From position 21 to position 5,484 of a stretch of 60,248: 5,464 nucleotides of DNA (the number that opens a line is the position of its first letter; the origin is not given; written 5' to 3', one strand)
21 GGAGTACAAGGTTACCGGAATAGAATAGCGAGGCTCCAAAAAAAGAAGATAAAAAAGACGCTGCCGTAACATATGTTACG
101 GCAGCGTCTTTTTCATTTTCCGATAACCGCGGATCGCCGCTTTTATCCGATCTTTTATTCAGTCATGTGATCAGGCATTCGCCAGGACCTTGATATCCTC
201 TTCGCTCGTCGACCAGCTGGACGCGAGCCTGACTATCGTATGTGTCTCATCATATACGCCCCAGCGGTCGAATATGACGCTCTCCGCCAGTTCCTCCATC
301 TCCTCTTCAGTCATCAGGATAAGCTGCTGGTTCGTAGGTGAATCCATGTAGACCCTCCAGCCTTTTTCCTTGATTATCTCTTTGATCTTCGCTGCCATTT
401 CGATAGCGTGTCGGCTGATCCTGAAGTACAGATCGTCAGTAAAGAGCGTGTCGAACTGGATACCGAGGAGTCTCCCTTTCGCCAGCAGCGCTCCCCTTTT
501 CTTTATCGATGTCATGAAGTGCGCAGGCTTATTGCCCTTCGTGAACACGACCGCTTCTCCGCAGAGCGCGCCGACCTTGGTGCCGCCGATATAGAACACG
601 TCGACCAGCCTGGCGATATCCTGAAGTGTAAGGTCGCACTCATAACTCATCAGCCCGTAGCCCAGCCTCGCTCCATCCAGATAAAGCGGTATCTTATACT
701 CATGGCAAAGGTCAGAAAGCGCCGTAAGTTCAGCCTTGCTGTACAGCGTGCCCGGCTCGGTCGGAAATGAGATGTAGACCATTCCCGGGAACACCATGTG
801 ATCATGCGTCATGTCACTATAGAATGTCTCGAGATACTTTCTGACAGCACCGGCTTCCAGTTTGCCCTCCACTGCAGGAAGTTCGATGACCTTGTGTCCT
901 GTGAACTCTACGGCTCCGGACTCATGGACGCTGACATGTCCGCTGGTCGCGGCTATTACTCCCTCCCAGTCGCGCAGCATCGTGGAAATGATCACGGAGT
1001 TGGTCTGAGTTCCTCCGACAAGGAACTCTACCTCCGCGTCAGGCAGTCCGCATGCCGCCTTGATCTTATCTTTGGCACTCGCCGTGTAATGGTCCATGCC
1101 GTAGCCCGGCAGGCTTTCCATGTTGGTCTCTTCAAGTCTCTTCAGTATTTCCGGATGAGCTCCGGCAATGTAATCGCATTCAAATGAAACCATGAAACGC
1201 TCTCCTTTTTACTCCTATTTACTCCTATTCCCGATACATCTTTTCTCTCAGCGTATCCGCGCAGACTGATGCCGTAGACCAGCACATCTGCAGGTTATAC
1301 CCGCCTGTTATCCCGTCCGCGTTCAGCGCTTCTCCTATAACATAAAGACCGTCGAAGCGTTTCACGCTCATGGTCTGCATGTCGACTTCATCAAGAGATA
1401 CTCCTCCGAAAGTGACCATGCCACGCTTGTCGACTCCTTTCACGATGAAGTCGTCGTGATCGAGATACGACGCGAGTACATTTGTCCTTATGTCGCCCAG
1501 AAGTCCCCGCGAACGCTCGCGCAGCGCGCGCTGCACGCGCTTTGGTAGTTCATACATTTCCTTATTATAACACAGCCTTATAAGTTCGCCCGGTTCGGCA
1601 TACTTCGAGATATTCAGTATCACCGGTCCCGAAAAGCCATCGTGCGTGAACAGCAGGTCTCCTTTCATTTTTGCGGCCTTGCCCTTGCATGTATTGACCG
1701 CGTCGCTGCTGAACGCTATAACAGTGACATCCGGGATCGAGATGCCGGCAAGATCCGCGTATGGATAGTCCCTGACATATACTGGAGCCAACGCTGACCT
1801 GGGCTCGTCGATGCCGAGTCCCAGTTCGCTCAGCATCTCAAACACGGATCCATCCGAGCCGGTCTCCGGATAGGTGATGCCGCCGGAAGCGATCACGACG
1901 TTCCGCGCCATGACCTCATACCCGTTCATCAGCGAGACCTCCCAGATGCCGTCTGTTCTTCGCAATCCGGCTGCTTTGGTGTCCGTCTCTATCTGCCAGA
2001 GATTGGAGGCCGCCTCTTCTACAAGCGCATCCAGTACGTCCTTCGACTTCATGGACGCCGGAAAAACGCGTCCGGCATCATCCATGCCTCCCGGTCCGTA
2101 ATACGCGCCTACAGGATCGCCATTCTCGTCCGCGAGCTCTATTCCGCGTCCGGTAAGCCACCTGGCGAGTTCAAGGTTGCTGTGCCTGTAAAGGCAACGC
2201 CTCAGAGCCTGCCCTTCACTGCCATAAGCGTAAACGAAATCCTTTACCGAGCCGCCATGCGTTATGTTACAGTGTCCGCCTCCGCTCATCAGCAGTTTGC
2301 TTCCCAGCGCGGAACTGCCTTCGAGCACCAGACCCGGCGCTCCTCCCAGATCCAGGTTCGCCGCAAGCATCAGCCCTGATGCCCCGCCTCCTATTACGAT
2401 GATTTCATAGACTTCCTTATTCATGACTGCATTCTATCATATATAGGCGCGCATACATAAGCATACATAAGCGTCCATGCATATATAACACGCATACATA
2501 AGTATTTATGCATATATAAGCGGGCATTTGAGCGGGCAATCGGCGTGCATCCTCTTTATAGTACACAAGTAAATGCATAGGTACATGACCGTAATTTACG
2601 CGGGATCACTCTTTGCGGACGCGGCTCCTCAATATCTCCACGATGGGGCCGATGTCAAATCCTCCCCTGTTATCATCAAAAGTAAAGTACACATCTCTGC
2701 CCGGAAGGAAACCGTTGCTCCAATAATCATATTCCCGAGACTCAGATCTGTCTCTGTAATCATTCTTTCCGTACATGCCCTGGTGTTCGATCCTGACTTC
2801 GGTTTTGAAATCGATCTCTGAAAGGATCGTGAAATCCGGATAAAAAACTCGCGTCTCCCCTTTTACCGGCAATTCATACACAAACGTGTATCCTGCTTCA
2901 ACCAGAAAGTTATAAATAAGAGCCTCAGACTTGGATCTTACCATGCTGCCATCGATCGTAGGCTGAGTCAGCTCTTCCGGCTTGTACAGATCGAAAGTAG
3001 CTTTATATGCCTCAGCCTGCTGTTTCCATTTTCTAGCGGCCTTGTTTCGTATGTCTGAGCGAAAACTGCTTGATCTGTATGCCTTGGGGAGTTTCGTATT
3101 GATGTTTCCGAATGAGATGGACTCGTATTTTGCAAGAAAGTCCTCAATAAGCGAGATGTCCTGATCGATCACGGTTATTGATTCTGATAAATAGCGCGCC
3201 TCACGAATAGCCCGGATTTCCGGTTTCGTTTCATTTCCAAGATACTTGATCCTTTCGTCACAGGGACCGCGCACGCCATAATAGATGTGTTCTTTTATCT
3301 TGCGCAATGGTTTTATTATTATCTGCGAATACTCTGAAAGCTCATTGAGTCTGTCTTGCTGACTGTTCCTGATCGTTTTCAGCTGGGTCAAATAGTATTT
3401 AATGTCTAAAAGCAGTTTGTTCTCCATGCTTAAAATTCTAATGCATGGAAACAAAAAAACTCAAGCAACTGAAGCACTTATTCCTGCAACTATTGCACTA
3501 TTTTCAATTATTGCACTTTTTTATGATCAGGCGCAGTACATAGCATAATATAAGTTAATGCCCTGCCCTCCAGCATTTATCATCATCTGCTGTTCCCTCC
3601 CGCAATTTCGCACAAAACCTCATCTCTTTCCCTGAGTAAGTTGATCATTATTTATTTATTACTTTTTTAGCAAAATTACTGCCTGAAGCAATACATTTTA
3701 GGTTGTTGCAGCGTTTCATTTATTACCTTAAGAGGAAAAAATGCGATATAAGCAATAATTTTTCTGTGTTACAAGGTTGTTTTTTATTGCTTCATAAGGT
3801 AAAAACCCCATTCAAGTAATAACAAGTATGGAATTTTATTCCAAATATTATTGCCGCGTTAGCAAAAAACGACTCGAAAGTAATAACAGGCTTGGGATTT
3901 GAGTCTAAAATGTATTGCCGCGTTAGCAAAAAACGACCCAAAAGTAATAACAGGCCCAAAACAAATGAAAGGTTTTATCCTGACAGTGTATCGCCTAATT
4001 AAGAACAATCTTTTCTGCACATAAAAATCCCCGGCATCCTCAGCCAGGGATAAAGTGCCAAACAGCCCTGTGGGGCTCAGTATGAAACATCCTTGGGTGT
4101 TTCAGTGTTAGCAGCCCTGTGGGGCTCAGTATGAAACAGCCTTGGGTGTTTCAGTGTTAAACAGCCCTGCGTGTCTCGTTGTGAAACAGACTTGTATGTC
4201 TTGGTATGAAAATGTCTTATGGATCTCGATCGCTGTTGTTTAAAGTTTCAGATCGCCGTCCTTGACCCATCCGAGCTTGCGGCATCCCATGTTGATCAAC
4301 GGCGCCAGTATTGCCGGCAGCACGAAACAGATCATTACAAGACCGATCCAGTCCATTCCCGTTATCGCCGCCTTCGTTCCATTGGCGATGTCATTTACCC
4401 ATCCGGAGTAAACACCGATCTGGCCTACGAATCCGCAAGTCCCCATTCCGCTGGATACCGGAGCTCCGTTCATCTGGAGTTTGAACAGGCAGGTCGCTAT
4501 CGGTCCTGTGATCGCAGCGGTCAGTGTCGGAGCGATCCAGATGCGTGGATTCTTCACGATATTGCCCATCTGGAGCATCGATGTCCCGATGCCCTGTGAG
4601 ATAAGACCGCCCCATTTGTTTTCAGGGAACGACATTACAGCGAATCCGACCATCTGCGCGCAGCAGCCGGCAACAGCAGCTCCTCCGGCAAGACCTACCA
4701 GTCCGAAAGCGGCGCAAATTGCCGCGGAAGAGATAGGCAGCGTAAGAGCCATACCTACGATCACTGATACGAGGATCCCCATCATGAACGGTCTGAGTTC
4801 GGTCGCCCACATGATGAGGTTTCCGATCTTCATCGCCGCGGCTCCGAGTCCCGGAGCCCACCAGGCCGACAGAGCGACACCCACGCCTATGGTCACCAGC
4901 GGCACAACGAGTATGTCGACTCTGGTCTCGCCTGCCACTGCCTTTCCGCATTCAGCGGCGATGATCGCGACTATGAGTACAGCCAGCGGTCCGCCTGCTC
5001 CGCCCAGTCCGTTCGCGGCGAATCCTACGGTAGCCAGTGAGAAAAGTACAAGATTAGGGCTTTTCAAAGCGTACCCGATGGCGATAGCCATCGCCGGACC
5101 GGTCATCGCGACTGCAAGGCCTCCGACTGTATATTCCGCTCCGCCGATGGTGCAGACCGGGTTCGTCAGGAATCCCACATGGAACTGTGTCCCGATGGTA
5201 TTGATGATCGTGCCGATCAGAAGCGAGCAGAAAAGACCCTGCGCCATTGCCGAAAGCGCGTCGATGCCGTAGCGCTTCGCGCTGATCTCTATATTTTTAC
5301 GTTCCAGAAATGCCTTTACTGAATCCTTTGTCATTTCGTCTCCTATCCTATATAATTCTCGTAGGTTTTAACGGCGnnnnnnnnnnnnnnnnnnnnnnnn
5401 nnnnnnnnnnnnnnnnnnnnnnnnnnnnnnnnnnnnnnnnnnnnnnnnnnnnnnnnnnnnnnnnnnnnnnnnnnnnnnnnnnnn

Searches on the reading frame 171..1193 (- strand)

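Call 31: search_protein_families(library=pfam, proteins=[window:171-1193:-], max_evalue=0.0001)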
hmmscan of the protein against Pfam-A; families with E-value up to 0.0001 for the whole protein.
window:171-1193:- (340 aa): 1 family
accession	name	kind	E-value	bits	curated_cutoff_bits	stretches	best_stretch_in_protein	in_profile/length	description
PF01212.27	Beta_elim_lyase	-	3.5e-22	79.5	27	1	9-221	7-214/288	Beta-eliminating lyase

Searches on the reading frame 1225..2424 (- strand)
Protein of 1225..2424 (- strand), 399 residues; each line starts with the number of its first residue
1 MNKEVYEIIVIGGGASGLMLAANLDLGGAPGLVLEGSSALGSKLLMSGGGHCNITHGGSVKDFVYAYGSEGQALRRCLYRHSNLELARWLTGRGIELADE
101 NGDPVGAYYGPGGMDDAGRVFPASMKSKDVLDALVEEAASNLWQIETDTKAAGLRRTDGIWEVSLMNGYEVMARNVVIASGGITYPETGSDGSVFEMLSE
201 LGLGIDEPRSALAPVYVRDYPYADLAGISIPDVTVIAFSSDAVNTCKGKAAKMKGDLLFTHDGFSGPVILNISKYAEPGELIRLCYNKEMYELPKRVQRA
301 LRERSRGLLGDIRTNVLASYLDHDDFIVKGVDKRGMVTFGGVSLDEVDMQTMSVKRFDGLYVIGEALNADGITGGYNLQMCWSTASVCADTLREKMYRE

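Call 31: search_protein_families(library=pfam, proteins=[window:1225-2424:-], max_evalue=0.0001)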
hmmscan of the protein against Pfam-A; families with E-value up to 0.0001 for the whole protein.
window:1225-2424:- (399 aa): 3 families
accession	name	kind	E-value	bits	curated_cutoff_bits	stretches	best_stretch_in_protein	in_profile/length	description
PF03486.20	HI0933_like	-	8.4e-62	209.2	50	1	7-390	2-243/244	HI0933-like protein Rossmann domain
PF22780.1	HI0933_like_1st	-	7.4e-10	39.3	27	1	223-311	17-105/165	HI0933-like protein barrel and H2TH domain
PF00890.30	FAD_binding_2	-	6.9e-09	35.8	20.4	1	8-185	2-206/414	FAD binding domain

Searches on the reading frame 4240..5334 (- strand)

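Call 31: search_protein_families(library=pfam, proteins=[window:4240-5334:-], max_evalue=0.0001)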
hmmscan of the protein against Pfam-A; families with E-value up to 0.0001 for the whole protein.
window:4240-5334:- (364 aa): 1 family
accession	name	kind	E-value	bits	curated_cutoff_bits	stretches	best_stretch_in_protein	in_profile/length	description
PF13303.11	PTS_EIIC_2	-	9.2e-87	291.6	28.9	1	25-364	2-327/327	Phosphotransferase system, EIIC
